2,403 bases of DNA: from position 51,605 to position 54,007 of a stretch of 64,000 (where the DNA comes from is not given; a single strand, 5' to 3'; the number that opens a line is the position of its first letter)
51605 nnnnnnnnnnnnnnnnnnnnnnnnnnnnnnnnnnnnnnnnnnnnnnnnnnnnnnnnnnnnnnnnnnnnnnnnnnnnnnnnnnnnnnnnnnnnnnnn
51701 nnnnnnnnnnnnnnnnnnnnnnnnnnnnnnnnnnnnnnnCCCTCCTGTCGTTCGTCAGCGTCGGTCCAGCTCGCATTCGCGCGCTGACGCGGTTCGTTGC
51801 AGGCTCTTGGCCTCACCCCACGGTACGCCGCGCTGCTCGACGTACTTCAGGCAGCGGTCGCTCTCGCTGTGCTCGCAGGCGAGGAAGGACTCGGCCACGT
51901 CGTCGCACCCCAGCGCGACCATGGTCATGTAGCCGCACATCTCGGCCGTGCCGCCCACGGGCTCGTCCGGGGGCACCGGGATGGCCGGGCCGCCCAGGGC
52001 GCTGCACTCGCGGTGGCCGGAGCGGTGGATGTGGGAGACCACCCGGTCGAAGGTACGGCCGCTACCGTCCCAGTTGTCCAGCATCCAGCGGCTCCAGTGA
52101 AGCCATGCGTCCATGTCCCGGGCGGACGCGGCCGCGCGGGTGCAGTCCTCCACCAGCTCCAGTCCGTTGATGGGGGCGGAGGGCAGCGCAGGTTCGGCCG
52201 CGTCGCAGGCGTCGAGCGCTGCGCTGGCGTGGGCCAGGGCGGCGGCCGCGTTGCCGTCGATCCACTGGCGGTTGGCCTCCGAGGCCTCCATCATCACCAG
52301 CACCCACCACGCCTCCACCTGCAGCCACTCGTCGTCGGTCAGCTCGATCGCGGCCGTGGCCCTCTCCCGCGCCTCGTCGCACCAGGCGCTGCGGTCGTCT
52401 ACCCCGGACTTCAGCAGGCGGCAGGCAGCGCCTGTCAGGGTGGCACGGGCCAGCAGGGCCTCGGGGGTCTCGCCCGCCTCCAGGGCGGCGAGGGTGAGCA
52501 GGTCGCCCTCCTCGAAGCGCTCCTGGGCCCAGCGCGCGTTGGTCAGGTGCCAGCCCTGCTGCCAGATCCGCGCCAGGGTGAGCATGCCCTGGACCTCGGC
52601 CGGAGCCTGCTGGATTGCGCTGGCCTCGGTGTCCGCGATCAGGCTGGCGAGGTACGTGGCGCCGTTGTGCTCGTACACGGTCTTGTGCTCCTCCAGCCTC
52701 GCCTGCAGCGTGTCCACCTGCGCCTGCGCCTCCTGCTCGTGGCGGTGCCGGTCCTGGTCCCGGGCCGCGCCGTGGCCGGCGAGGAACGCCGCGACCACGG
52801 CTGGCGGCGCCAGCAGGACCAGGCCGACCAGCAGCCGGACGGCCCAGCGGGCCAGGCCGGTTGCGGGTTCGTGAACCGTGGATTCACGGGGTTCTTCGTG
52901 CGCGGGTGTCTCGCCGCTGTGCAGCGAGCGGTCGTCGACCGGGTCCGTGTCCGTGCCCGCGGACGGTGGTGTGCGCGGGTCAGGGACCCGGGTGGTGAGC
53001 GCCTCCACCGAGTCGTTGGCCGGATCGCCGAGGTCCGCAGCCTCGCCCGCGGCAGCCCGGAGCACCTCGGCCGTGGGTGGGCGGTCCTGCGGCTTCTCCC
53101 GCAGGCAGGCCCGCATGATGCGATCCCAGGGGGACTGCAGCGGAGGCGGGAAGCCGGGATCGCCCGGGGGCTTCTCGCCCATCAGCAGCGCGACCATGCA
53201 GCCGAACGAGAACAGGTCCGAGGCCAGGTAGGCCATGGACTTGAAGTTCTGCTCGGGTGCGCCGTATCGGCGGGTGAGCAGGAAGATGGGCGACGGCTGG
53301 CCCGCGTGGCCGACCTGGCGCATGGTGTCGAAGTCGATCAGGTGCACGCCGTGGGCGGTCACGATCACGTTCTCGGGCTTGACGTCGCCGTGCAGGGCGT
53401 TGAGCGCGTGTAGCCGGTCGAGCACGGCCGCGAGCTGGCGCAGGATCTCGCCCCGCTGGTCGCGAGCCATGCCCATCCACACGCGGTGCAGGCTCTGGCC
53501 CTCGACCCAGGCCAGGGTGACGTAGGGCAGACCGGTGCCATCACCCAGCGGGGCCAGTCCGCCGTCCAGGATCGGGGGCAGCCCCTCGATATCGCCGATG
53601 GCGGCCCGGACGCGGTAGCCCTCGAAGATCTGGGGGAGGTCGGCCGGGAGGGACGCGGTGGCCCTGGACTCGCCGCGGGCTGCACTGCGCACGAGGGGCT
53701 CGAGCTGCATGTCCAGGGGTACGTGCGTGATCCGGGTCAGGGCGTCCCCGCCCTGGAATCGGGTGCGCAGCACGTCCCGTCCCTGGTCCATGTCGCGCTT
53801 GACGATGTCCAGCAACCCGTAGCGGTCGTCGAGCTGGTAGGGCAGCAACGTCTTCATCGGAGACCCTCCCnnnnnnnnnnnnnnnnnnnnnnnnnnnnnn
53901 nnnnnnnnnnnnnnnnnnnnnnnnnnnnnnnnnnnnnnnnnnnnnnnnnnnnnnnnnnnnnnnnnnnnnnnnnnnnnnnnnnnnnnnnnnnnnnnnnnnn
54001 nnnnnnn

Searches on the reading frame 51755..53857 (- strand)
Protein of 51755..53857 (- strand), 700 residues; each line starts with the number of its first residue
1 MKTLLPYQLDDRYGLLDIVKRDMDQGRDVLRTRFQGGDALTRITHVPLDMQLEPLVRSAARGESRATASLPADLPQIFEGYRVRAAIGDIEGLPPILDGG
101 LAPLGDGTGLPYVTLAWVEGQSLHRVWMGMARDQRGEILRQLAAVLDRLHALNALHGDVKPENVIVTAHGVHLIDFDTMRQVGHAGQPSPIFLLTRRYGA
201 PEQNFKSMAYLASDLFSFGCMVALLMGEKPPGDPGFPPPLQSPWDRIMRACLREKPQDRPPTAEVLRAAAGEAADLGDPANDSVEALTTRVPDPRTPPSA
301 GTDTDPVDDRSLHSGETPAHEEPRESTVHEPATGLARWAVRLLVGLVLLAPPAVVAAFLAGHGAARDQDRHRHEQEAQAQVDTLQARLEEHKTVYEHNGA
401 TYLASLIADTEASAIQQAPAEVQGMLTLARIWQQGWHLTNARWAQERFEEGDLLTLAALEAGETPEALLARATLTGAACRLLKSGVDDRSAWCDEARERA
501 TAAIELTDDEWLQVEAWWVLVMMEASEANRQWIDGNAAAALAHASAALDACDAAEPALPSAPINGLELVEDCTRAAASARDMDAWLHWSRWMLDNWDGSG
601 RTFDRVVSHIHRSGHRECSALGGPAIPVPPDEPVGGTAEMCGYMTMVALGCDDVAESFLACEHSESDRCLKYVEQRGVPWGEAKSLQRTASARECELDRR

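Call 26: find_encoding_contigs(protein=window:51755-53857:-, flank=10000, max_places=8)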
Protein window:51755-53857:- (700 aa): 7 contigs read that carry it; 7 places shown.
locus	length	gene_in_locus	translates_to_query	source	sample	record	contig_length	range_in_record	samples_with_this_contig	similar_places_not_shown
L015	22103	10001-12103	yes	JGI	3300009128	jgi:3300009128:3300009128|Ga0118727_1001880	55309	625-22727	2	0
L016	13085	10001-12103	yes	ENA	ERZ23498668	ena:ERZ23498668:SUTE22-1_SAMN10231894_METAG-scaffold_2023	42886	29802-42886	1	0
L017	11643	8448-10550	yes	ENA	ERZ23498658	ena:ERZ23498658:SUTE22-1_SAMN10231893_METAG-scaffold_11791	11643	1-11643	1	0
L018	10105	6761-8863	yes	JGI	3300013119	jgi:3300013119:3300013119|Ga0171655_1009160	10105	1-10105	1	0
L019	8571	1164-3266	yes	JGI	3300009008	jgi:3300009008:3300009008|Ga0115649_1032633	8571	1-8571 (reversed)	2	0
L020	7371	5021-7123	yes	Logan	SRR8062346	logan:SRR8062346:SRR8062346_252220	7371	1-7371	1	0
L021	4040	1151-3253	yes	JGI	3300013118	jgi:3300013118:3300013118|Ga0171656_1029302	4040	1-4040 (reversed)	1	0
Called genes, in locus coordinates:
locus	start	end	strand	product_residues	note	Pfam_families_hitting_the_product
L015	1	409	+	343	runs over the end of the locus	?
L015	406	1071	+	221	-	PF13768:VWA_3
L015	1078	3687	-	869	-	PF00069:Pkinase, PF03781:FGE-sulfatase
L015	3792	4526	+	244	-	-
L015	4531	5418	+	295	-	-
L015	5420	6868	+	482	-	PF00481:PP2C, PF13672:PP2C_2, PF07228:SpoIIE (faint)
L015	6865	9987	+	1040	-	PF01098:FTSW_RODA_SPOVE, PF00905:Transpeptidase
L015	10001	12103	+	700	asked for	PF00069:Pkinase, PF07714:PK_Tyr_Ser-Thr (weak)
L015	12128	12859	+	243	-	PF16697:Yop-YscD_cpl (weak), PF00498:FHA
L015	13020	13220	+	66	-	-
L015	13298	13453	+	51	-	-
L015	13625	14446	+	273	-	PF02675:AdoMet_dc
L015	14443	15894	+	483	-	PF02310:B12-binding, PF04055:Radical_SAM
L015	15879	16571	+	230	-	-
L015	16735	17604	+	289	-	PF04055:Radical_SAM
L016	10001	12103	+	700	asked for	PF00069:Pkinase, PF07714:PK_Tyr_Ser-Thr (weak)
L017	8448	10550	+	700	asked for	PF00069:Pkinase, PF07714:PK_Tyr_Ser-Thr (weak)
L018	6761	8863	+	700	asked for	PF00069:Pkinase, PF07714:PK_Tyr_Ser-Thr (weak)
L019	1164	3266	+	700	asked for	PF00069:Pkinase, PF07714:PK_Tyr_Ser-Thr (weak)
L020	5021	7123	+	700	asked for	PF00069:Pkinase, PF07714:PK_Tyr_Ser-Thr (weak)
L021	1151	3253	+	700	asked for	PF00069:Pkinase, PF07714:PK_Tyr_Ser-Thr (weak)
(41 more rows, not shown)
